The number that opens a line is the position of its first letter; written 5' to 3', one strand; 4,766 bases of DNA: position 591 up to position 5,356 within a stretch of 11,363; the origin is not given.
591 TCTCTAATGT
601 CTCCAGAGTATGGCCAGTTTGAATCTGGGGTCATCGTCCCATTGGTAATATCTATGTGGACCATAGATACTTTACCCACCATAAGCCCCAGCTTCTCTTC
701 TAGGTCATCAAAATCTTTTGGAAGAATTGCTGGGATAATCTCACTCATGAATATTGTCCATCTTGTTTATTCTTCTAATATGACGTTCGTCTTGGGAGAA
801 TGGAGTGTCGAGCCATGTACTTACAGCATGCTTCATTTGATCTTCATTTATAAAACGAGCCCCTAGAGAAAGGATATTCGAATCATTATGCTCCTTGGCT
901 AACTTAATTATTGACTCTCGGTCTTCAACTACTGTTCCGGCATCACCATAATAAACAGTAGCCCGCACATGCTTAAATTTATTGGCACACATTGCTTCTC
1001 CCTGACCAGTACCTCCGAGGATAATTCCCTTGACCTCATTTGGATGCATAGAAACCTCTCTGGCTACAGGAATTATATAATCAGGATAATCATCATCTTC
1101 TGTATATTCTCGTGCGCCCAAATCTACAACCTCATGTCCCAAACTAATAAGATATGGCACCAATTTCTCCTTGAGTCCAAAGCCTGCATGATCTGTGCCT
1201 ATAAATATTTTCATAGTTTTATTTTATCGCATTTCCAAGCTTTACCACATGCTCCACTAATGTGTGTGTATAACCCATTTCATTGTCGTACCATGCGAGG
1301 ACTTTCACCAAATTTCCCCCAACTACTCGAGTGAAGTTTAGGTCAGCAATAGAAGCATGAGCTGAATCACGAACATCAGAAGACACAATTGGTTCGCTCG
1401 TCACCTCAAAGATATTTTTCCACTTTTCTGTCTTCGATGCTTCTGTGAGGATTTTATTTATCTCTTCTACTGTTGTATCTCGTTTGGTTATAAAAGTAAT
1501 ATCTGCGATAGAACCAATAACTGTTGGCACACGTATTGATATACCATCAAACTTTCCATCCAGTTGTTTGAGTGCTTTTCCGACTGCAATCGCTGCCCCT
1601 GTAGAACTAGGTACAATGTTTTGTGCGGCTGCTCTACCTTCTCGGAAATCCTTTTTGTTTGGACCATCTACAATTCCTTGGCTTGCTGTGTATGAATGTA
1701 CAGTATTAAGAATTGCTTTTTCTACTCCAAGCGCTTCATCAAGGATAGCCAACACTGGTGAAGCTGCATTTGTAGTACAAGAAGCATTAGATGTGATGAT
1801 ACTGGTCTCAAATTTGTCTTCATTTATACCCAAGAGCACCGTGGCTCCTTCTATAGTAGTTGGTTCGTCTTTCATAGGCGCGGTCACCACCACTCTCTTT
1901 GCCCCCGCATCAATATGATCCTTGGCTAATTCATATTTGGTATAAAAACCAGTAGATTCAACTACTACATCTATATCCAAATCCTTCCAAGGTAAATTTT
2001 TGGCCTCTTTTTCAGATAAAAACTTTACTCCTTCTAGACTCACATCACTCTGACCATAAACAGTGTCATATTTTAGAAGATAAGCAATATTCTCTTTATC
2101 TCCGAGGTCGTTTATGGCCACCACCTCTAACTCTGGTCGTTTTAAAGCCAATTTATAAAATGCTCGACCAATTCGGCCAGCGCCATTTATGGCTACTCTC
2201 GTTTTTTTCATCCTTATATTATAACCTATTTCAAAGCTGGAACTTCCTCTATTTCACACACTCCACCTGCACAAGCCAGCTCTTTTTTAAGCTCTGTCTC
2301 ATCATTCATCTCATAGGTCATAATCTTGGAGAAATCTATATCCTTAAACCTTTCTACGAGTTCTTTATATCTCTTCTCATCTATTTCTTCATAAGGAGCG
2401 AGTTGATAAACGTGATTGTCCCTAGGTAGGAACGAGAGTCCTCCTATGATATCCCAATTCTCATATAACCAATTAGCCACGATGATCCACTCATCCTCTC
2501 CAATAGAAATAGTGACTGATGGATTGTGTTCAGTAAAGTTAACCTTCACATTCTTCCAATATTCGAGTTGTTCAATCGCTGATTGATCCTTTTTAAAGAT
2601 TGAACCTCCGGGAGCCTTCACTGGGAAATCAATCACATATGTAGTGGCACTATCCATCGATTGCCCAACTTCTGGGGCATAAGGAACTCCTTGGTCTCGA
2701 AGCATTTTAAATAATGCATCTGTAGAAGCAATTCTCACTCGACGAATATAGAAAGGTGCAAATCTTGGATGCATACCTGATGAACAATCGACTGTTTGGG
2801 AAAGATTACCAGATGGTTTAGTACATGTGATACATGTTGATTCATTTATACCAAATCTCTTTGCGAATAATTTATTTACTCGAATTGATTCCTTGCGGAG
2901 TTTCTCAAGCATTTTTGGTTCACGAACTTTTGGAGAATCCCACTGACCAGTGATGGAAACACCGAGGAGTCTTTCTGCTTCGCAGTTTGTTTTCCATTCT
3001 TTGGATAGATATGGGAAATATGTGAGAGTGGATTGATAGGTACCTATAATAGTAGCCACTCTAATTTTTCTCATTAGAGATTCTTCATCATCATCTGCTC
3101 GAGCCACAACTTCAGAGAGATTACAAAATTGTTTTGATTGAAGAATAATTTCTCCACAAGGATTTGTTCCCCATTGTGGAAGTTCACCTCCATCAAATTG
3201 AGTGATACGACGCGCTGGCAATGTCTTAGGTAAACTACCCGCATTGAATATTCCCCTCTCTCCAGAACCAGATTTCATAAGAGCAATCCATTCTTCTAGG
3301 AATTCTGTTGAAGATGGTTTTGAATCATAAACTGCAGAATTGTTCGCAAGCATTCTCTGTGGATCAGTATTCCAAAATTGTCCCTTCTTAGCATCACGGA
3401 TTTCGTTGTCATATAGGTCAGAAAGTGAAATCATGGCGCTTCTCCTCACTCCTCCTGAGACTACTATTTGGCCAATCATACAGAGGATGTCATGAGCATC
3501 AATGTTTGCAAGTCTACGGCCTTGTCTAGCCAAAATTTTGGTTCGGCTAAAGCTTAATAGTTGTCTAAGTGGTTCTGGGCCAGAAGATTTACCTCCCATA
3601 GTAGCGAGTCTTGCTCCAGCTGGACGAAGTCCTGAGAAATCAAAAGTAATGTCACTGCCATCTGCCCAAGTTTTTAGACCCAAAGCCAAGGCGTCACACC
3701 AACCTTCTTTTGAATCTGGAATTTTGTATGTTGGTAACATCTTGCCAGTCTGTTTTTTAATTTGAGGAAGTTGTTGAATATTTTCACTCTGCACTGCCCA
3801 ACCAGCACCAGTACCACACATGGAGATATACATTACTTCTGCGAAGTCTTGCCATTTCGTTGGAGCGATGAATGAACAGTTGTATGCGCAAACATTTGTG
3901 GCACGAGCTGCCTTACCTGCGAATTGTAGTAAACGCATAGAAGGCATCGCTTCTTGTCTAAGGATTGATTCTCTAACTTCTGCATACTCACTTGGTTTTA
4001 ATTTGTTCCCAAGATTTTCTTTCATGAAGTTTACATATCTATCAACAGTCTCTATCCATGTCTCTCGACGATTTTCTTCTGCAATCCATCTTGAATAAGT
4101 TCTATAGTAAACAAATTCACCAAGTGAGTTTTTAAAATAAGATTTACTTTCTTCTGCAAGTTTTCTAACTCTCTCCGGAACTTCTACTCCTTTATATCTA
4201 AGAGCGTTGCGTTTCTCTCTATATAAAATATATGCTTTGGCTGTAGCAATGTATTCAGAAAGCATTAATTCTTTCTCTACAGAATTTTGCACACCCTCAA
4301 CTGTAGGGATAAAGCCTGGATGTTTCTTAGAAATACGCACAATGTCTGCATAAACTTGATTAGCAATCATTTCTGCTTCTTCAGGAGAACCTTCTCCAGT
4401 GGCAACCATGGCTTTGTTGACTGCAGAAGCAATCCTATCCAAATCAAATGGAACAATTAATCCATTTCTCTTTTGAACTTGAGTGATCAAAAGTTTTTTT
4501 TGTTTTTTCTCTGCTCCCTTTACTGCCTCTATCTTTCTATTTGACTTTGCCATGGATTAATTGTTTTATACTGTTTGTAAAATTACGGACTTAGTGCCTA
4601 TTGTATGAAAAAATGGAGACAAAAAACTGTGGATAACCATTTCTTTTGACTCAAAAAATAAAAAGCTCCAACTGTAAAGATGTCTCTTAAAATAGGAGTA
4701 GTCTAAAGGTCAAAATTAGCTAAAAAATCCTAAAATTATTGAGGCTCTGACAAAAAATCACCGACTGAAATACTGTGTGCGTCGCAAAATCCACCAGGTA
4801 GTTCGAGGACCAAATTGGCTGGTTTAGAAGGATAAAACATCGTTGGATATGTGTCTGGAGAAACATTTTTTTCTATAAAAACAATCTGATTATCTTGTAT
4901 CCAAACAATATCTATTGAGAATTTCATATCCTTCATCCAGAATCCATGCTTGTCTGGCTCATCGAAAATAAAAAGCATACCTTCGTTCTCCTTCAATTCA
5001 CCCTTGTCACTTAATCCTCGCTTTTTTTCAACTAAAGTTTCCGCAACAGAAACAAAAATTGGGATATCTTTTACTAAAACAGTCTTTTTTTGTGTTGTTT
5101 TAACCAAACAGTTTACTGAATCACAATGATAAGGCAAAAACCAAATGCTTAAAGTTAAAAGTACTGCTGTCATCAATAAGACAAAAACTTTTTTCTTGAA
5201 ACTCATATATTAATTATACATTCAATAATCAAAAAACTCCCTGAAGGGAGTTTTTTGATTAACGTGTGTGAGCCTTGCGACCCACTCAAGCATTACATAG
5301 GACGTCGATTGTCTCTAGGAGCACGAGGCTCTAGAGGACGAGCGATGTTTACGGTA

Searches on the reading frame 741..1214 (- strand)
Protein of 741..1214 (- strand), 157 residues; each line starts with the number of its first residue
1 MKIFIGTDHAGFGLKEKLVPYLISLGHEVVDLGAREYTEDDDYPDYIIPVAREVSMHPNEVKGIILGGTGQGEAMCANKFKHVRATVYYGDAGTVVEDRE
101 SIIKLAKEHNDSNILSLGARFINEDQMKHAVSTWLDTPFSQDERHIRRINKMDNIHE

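Call 6: search_protein_families(library=pfam, proteins=[window:741-1214:-])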
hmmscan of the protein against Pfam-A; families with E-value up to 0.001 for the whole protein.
window:741-1214:- (157 aa): 1 family
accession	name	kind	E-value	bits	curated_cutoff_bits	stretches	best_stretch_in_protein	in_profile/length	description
PF02502.23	LacAB_rpiB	-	3.8e-39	134.3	24.7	1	3-152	1-138/138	Ribose/Galactose Isomerase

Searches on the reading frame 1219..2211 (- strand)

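Call 6: search_protein_families(library=pfam, proteins=[window:1219-2211:-])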
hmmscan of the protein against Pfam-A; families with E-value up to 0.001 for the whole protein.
window:1219-2211:- (330 aa): 2 families
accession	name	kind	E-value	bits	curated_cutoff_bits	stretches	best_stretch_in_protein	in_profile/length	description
PF02800.25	Gp_dh_C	-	1.7e-52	177.6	24.4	1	152-308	3-158/158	Glyceraldehyde 3-phosphate dehydrogenase, C-terminal domain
PF00044.30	Gp_dh_N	-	7.3e-27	94.1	31.7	1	5-92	2-100/101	Glyceraldehyde 3-phosphate dehydrogenase, NAD binding domain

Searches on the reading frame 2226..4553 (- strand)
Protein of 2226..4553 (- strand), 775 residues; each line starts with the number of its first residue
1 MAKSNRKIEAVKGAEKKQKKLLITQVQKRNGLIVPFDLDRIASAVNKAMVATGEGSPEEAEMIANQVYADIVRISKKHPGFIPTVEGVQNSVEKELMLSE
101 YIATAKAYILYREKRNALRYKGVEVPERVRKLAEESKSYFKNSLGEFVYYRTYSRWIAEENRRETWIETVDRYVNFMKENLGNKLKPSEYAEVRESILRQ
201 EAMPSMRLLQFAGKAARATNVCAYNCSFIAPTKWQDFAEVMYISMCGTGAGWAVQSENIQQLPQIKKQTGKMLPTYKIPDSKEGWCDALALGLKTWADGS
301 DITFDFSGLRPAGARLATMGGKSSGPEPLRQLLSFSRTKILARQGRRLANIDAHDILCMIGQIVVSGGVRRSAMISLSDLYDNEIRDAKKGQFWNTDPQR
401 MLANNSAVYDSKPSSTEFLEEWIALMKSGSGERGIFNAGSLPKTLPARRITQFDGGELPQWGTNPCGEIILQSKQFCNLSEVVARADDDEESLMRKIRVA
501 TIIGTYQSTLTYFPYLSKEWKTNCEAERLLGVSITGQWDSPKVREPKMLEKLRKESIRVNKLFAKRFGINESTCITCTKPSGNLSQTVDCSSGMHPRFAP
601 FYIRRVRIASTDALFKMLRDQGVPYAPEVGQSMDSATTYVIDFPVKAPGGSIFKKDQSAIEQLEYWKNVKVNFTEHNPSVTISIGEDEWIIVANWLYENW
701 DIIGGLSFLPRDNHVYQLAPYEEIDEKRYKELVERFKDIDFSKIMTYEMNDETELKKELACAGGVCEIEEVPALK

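Call 6: search_protein_families(library=pfam, proteins=[window:2226-4553:-])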
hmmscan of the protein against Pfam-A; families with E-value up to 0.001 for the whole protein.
window:2226-4553:- (775 aa): 4 families
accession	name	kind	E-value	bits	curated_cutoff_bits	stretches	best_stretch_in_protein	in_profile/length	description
PF03477.21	ATP-cone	-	1.2e-19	71.1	25.8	1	25-116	2-87/88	ATP cone domain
PF17975.6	RNR_Alpha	-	7.7e-14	52.5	26.4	1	130-202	7-77/101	Ribonucleotide reductase alpha domain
PF21995.1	RNR-II_ins_dom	-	1.6e-07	31.9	27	1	274-333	35-100/107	B12-dependent ribonucleotide reductase, insertion domain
PF02867.20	Ribonuc_red_lgC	-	7.6e-07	28.6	23.9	0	463-534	209-288/523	Ribonucleotide reductase, barrel domain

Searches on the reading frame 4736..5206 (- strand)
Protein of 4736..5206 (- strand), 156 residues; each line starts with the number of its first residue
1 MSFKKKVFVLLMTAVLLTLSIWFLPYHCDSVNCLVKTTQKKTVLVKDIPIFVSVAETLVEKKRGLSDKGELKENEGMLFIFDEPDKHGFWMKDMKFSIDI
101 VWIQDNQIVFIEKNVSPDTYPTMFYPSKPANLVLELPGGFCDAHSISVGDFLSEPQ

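Call 6: search_protein_families(library=pfam, proteins=[window:4736-5206:-])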
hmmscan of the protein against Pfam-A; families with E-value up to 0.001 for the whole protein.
window:4736-5206:- (156 aa): 1 family
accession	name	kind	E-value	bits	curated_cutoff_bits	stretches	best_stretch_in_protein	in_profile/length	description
PF02643.20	DUF192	-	8e-28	96.9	27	1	52-152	3-94/96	Uncharacterized ACR, COG1430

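Call 53: search_protein_families(library=ncbifam, proteins=[window:4736-5206:-], max_evalue=0.01)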
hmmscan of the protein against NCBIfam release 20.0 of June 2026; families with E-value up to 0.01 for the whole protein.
window:4736-5206:- (156 aa): 1 family
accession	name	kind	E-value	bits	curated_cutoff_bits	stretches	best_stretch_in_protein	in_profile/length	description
NF002996.0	PRK03760.1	equivalog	2.2e-06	27.6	146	1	48-152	13-114/121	hypothetical protein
